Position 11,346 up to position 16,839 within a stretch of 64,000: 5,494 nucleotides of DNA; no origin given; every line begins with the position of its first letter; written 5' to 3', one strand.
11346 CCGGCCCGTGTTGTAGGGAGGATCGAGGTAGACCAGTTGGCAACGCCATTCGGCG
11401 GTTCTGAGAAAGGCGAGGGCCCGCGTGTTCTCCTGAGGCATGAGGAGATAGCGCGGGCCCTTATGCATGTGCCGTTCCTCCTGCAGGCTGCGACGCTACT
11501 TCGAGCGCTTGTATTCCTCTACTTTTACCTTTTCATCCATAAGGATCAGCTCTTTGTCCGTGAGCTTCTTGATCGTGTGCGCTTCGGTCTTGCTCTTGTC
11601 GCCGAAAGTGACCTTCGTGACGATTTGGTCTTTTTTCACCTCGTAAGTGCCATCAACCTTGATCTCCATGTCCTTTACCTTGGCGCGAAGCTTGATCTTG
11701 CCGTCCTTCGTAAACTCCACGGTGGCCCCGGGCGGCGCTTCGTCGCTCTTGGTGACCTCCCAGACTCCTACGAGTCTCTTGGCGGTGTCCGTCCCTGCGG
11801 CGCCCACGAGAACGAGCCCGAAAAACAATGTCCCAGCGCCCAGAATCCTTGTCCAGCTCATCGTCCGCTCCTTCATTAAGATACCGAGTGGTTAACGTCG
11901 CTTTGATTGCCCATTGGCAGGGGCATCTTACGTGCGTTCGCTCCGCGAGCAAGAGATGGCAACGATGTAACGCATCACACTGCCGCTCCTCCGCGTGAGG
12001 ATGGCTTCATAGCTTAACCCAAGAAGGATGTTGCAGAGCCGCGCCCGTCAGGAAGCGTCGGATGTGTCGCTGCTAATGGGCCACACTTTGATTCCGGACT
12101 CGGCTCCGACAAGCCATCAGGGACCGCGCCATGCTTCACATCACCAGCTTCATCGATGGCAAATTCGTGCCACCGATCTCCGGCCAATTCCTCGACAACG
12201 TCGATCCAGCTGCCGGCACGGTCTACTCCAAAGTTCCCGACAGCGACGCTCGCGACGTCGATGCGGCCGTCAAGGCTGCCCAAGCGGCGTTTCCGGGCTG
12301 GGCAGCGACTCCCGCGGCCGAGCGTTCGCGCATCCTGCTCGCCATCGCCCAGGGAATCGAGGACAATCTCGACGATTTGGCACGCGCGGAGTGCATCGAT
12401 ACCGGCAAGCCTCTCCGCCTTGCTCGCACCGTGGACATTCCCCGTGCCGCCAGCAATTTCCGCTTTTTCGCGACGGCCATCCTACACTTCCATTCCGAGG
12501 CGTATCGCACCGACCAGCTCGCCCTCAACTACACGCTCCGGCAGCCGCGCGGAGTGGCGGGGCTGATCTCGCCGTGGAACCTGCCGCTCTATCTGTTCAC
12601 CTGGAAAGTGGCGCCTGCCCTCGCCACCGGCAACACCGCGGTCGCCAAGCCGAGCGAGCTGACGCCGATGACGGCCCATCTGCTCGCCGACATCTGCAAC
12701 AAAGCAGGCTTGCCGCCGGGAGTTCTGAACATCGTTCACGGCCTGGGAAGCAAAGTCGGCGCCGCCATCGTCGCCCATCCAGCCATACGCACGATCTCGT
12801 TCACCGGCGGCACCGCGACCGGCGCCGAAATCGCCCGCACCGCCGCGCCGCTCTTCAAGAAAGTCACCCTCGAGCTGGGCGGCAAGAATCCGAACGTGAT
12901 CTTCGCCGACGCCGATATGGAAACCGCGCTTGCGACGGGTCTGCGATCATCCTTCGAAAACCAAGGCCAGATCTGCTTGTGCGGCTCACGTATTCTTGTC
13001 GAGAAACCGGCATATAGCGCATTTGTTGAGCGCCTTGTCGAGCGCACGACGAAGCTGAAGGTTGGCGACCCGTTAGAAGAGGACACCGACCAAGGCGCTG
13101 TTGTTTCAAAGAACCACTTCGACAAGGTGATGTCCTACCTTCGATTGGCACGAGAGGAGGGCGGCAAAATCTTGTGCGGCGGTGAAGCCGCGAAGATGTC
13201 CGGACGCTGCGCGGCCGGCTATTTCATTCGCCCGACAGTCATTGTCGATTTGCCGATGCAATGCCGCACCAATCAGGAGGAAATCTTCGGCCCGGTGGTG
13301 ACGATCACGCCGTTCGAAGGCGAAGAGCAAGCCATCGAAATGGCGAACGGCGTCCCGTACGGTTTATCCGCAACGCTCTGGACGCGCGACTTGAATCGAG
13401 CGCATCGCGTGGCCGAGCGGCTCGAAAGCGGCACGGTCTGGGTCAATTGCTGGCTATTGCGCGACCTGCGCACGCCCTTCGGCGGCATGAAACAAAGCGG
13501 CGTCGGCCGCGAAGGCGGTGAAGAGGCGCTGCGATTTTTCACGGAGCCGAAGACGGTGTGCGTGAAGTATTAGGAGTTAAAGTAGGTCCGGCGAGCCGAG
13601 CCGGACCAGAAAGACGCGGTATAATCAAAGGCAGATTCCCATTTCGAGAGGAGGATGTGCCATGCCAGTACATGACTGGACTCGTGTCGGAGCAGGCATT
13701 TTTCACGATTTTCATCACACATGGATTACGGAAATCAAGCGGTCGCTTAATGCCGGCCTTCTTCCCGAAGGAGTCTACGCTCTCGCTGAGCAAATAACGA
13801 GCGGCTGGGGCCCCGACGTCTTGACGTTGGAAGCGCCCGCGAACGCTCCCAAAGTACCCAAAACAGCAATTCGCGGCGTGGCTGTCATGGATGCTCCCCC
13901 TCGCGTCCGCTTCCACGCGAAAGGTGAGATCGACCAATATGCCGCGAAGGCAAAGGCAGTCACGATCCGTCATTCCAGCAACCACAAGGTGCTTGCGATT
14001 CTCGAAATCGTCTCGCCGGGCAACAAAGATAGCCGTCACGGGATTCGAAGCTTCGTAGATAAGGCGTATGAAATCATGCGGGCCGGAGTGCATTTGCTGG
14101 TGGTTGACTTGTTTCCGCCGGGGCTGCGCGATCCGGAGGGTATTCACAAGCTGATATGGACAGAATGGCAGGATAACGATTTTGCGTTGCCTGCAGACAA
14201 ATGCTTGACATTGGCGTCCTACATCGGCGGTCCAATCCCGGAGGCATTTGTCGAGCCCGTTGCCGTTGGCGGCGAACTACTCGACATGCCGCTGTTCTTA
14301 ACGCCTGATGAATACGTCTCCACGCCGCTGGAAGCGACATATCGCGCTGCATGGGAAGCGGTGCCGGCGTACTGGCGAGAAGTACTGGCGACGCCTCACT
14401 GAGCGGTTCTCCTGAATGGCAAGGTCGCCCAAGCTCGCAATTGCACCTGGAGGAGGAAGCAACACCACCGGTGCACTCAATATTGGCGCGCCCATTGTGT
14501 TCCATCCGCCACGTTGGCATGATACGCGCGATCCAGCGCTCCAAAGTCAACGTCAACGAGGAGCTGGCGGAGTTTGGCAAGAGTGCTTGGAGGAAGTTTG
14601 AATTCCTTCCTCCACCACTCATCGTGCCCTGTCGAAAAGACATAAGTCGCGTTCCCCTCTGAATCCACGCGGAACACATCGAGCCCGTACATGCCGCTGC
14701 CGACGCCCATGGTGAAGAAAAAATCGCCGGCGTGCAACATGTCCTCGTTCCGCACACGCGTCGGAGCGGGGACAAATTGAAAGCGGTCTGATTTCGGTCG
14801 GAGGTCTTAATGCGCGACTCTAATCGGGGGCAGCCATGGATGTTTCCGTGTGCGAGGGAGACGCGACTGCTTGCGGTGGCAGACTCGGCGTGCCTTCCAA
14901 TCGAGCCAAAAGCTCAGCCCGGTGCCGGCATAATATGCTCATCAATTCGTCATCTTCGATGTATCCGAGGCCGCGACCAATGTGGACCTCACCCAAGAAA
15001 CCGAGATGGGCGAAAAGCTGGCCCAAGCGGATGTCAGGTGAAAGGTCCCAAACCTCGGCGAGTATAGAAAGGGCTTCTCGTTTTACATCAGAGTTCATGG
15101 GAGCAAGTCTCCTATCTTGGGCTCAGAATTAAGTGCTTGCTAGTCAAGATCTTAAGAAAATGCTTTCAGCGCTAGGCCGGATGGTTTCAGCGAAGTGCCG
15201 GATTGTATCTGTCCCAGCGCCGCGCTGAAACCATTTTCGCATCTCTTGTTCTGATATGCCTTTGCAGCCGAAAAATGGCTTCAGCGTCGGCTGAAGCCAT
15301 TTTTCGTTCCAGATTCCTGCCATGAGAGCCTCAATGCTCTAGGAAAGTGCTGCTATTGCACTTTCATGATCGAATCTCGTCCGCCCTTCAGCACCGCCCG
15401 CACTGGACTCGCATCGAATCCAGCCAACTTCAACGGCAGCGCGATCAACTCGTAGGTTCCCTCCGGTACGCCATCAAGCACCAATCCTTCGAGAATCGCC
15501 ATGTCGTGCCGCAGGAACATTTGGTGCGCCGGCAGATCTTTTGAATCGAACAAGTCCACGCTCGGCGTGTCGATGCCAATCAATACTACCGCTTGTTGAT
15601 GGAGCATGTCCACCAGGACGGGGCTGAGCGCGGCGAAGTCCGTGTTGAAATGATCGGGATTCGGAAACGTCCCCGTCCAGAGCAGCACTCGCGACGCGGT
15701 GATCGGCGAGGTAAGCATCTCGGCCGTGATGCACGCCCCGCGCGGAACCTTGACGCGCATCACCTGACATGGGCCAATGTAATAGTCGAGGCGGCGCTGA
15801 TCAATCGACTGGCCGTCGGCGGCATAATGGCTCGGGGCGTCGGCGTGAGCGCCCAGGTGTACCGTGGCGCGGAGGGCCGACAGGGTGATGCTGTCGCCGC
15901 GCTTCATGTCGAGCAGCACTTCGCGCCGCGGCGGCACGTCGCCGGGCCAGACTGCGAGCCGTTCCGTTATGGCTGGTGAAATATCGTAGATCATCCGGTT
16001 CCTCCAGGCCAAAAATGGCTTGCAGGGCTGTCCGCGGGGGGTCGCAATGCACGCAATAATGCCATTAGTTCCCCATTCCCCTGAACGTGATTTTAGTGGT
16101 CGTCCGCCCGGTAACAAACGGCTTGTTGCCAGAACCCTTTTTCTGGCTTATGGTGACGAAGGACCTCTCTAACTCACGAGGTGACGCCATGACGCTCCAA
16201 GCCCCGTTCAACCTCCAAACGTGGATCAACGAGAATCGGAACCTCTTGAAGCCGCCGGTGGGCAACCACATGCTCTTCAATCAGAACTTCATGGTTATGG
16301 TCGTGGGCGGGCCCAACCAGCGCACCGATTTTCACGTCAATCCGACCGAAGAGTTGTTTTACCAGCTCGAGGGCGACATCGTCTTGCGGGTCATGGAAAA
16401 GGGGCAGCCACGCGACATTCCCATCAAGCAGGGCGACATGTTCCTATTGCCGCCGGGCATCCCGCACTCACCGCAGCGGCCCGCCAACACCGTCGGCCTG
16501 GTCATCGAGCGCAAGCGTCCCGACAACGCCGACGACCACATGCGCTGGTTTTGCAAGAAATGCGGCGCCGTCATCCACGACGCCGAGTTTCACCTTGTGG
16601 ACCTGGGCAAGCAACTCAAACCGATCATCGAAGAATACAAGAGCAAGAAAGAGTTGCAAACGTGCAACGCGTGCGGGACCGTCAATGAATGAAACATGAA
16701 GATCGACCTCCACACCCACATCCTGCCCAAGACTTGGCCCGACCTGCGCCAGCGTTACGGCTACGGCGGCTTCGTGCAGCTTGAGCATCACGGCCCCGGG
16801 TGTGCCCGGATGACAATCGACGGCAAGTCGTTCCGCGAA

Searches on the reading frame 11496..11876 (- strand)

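Call 29: search_protein_families(library=pfam, proteins=[window:11496-11876:-], max_evalue=0.01)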
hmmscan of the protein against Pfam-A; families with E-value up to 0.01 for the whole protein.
window:11496-11876:- (126 aa): 2 families
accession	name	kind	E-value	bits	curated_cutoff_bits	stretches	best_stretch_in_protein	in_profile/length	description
PF18692.7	DUF5640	-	8.7e-06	26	28.5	1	34-117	2-75/85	Family of unknown function (DUF5640)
PF13648.12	Lipocalin_4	-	0.00057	21.2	22.4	1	35-112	1-89/89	Lipocalin-like domain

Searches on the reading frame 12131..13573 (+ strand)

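Call 43: search_protein_families(library=pfam, proteins=[window:12131-13573:+], max_evalue=0.001)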
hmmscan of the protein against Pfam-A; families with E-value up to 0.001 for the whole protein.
window:12131-13573:+ (480 aa): 1 family
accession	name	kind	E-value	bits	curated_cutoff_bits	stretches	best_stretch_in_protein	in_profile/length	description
PF00171.27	Aldedh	-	1.9e-174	581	23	1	19-476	7-461/461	Aldehyde dehydrogenase family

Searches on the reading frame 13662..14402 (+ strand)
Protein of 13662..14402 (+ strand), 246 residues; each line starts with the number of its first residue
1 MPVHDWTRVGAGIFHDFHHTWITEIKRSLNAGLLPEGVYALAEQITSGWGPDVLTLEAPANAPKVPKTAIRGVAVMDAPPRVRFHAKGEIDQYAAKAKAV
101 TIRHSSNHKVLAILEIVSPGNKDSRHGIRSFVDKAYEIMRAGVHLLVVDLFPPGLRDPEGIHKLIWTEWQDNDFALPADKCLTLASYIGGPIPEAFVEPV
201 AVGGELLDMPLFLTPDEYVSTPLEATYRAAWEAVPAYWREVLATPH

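Call 43: search_protein_families(library=pfam, proteins=[window:13662-14402:+], max_evalue=0.001)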
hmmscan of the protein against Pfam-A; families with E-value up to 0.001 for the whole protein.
window:13662-14402:+ (246 aa): 1 family
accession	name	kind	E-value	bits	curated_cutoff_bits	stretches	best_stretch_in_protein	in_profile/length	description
PF13267.11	DUF4058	-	8.2e-12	45.5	25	1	13-153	17-159/254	Protein of unknown function (DUF4058)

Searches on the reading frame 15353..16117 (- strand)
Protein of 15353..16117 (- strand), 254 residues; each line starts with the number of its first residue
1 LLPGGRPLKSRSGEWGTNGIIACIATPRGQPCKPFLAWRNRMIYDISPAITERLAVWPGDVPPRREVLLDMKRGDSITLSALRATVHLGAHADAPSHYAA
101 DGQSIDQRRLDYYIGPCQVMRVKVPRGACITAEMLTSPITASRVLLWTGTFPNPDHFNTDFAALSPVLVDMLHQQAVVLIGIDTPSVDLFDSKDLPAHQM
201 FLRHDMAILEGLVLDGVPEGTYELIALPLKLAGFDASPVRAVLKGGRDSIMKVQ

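Call 44: search_protein_families(library=pfam, proteins=[window:15353-16117:-], max_evalue=0.0001)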
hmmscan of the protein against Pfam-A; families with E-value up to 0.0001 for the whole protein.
window:15353-16117:- (254 aa): 1 family
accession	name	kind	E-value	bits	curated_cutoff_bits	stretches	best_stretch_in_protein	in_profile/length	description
PF04199.19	Cyclase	-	4.1e-17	63.1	23.1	1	44-188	1-141/142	Putative cyclase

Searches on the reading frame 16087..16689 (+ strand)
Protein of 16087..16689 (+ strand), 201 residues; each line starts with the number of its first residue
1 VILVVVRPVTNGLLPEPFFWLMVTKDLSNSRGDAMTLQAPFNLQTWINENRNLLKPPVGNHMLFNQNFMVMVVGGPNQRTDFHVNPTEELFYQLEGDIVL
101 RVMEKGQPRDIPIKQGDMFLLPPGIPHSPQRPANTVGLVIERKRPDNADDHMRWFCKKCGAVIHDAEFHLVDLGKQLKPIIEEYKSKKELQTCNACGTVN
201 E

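Call 29: search_protein_families(library=pfam, proteins=[window:16087-16689:+], max_evalue=0.01)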
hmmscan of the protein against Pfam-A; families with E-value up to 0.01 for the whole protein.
window:16087-16689:+ (201 aa): 6 families
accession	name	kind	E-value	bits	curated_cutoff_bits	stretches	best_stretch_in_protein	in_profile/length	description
PF06052.18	3-HAO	-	7.2e-63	211.2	25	1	37-184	3-150/151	3-hydroxyanthranilic acid dioxygenase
PF07883.17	Cupin_2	-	5.7e-08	32.8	27.2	1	76-130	7-57/70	Cupin domain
PF02311.25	AraC_binding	-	4.3e-05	23.7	21.1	1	74-130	10-62/135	AraC-like ligand binding domain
PF00190.28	Cupin_1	-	0.0018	18.3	22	1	68-128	34-98/151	Cupin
PF14803.11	Zn_ribbon_Nudix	-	0.0054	17.1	25.6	0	141-162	11-31/34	Nudix N-terminal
PF08007.18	JmjC_2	-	0.0086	16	22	0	107-144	84-121/127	JmjC domain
